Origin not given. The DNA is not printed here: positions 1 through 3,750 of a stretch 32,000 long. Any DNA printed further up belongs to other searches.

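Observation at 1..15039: Gene 1: a non-repetitive multi-pass membrane ORF of >=5,012 codons, open at the window edge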

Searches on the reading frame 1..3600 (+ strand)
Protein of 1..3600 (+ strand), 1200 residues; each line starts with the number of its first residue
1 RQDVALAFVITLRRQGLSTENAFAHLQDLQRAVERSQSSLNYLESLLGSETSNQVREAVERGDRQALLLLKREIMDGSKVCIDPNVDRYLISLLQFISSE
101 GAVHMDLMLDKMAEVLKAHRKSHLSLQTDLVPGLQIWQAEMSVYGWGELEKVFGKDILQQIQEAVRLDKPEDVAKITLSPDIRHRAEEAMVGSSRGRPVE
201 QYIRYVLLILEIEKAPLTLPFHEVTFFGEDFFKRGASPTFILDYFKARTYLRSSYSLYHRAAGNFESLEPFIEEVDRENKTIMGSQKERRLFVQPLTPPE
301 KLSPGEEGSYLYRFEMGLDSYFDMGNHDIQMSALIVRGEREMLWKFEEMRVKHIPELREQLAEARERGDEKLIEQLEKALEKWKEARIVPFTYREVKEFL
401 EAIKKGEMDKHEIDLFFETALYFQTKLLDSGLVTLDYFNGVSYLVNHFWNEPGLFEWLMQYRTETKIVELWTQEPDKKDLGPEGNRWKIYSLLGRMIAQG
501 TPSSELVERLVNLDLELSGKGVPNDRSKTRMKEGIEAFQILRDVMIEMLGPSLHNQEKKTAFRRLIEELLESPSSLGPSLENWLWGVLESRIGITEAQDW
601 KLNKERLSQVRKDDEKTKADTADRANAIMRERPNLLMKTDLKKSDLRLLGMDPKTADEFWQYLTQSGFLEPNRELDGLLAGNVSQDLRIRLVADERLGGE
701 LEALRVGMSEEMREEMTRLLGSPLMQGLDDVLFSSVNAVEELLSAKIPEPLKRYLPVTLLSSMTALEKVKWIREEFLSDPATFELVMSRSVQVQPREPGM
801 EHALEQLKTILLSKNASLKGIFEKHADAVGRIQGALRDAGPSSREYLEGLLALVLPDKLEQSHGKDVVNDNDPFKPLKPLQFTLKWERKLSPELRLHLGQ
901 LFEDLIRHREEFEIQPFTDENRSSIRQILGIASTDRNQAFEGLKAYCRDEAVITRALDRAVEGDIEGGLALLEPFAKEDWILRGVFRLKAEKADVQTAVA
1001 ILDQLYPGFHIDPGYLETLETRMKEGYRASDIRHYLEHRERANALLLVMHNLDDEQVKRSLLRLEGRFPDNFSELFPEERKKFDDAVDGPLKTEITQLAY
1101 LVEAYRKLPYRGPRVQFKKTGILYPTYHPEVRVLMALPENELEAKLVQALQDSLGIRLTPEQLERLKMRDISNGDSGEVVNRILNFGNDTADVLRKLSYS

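Call 20: find_related_loci(query=window:1-3600:+, collection=genome_contigs, flank=10000)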
Query window:1-3600:+ (1200 aa) in genome_contigs; peptide patterns used: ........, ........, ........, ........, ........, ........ (x = any residue, [..] = any of these).
22 stretches matched a pattern, but none encodes a relative of the query by tblastn (E <= 1e-3).

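Call 36: find_related_loci(query=window:1-3600:+, collection=metagenome_contigs, flank=10000)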
Query window:1-3600:+ (1200 aa) in metagenome_contigs; peptide patterns used: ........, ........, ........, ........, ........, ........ (x = any residue, [..] = any of these).
31 stretches matched a pattern, but none encodes a relative of the query by tblastn (E <= 1e-3).
